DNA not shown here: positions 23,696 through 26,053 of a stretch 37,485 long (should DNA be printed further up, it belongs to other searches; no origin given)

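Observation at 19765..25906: Orphan module: CorA-like membrane protein plus a roughly 1,630-aa domain-less helical protein (best candidate for an undescribed system)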

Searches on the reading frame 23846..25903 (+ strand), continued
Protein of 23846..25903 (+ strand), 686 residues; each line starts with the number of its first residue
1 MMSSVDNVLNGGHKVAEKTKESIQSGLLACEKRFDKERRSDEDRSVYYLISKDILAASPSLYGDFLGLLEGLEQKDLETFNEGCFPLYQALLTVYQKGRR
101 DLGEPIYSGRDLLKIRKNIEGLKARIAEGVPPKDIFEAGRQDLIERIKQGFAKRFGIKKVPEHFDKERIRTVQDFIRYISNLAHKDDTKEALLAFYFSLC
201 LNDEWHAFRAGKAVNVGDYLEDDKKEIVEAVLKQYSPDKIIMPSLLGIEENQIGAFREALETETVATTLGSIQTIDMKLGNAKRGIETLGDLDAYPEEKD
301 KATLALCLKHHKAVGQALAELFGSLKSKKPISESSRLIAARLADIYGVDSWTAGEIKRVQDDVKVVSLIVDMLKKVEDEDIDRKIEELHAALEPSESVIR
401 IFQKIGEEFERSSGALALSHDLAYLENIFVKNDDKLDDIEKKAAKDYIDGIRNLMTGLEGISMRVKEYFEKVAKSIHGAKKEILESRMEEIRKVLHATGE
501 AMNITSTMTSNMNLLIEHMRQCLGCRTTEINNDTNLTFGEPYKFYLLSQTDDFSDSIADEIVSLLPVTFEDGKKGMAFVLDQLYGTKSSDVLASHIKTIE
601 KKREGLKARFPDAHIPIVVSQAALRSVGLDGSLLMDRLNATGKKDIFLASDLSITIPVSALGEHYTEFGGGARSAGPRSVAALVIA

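Call 80: search_protein_families(library=pfam, alignment_id=A6, max_evalue=0.00001)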
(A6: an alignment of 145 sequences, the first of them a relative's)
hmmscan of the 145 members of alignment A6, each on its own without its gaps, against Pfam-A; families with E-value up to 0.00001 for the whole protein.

A. member 1, L022:4304-5584:+ (427 aa): 0 families

B. families by the number of members that match (of 145 scanned): 161 families (the first 25 are shown)
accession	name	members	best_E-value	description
PF00004.35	AAA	4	3.9e-19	ATPase family associated with various cellular activities (AAA)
PF00589.27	Phage_integrase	3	5.4e-45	Phage integrase family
PF12704.14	MacB_PCD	3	9.1e-32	MacB-like periplasmic core domain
PF02687.27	FtsX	3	4.4e-20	FtsX-like permease C-terminal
PF07728.20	AAA_5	3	2.2e-15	AAA domain (dynein-related subfamily)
PF16363.11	GDP_Man_Dehyd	2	5.5e-121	GDP-mannose 4,6 dehydratase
PF01411.24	tRNA-synt_2c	2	3.1e-119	tRNA synthetases class II (A)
PF01098.24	FTSW_RODA_SPOVE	2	1.2e-101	Cell cycle protein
PF01370.27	Epimerase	2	2.9e-62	NAD dependent epimerase/dehydratase family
PF02578.20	Cu-oxidase_4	2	1.6e-60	Multi-copper polyphenol oxidoreductase laccase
PF00342.24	PGI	2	1.7e-42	Phosphoglucose isomerase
PF00005.33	ABC_tran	2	7.5e-37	ABC transporter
PF11832.13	DUF3352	2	2.1e-27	Protein of unknown function (DUF3352)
PF11350.14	DUF3152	2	3.3e-25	Protein of unknown function (DUF3152)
PF01926.29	MMR_HSR1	2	7.8e-24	50S ribosome-binding GTPase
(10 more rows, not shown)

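Call 81: search_solved_structures(query=A4, max_evalue=10)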
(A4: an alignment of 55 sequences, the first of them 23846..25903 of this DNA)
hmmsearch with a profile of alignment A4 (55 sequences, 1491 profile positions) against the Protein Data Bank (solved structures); distinct sequences matched with E-value up to 10: 8.
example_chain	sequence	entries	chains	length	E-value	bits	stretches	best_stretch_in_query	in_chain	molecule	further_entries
9xkl_A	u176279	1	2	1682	0.23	12.5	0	204-538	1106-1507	E3 ubiquitin-protein ligase UBR4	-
4tql_A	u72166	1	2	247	0.44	11.6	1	22-250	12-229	Three helix bundle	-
9y5h_B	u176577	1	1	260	0.82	10.7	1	25-228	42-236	sc-t-SNARE-diff-#3.3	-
5h7c_A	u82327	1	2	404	1.1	10.3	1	196-515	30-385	Immunoglobulin G-binding protein A, DHR14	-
3s84_A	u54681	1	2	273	1.5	9.8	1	11-202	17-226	Apolipoprotein A-IV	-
8a3k_UNK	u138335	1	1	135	1.8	9.6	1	30-142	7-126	sc-apCC-4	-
5cwo_A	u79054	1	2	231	1.8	9.5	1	78-251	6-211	Designed helical repeat protein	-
7moq_Z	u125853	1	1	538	2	9.4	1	61-531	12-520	Outer dynein arm docking complex protein oda protein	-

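Call 82: search_protein_families(library=phrogs, proteins=[window:23846-25903:+], max_evalue=0.1)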
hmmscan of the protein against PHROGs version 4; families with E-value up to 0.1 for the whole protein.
window:23846-25903:+ (686 aa): 1 family
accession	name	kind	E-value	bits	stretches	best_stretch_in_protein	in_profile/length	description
phrog_10225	-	unknown function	0.022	14.8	0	414-518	88-191/326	-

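Call 88: search_protein_families(library=pfam, proteins=[L071:206-10999:+, L071:11000-22048:+, P0220], max_evalue=0.001)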
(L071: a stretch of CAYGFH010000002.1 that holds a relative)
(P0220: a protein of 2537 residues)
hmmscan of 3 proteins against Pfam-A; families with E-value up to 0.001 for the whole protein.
L071:206-10999:+ (3598 aa): 0 families

L071:11000-22048:+ (3683 aa): 2 families
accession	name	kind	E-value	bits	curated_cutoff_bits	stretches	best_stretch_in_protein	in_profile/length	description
PF00583.31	Acetyltransf_1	-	2.6e-07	31.3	20.7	1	2620-2688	34-99/116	Acetyltransferase (GNAT) family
PF13508.13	Acetyltransf_7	-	0.0007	20.4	27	0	2631-2683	12-63/84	Acetyltransferase (GNAT) domain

P0220 (2537 aa): 0 families
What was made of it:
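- On GNAT acyltransferase superfamily (C-terminal domain of the giant protein): As a control, a canonical GNAT elsewhere in the L071 mega-ORF is detected at 2.6e-7 (call 88).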

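Call 101: find_related_loci(query=A4, collection=viral_contigs, flank=8000)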
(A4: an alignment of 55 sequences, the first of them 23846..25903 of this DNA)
Query A4 (686 aa) in viral_contigs; peptide patterns used: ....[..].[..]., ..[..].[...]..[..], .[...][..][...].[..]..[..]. (x = any residue, [..] = any of these).
43 stretches matched a pattern, but none encodes a relative of the query by tblastn (E <= 1e-3).

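Call 107: find_related_loci(query=A4, collection=metagenome_contigs, flank=10000)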
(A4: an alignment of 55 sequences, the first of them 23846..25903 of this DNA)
Query A4 (686 aa) in metagenome_contigs; peptide patterns used: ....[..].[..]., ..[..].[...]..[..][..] (x = any residue, [..] = any of these).
446 stretches matched a pattern; 109 encode a relative of the query (tblastn E <= 1e-3); the best 80 are kept; 80 distinct loci.
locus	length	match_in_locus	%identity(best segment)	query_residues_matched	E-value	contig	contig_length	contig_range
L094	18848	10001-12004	44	14-686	4e-180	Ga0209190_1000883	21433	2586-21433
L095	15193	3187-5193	44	14-686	5e-175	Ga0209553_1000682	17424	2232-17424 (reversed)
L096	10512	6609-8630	42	15-685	3e-170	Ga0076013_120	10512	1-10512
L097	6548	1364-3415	42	1-685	6e-171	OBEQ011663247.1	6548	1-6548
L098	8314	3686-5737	42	1-685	8e-170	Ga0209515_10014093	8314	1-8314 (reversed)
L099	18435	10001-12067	41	1-685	7e-167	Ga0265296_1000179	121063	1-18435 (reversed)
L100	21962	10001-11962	41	15-667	2e-166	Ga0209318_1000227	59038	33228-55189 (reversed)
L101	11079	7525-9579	41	1-686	3e-166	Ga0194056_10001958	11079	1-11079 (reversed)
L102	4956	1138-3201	41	1-685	1e-167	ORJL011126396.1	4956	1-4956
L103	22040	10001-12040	41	12-685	6e-164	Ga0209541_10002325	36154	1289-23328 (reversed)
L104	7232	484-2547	41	1-685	1e-163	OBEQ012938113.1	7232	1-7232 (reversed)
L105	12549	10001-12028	40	14-685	3e-160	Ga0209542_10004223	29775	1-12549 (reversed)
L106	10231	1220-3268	39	1-685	2e-157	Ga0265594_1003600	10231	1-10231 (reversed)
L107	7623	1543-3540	40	19-686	1e-155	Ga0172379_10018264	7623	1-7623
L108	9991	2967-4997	38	12-685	4e-154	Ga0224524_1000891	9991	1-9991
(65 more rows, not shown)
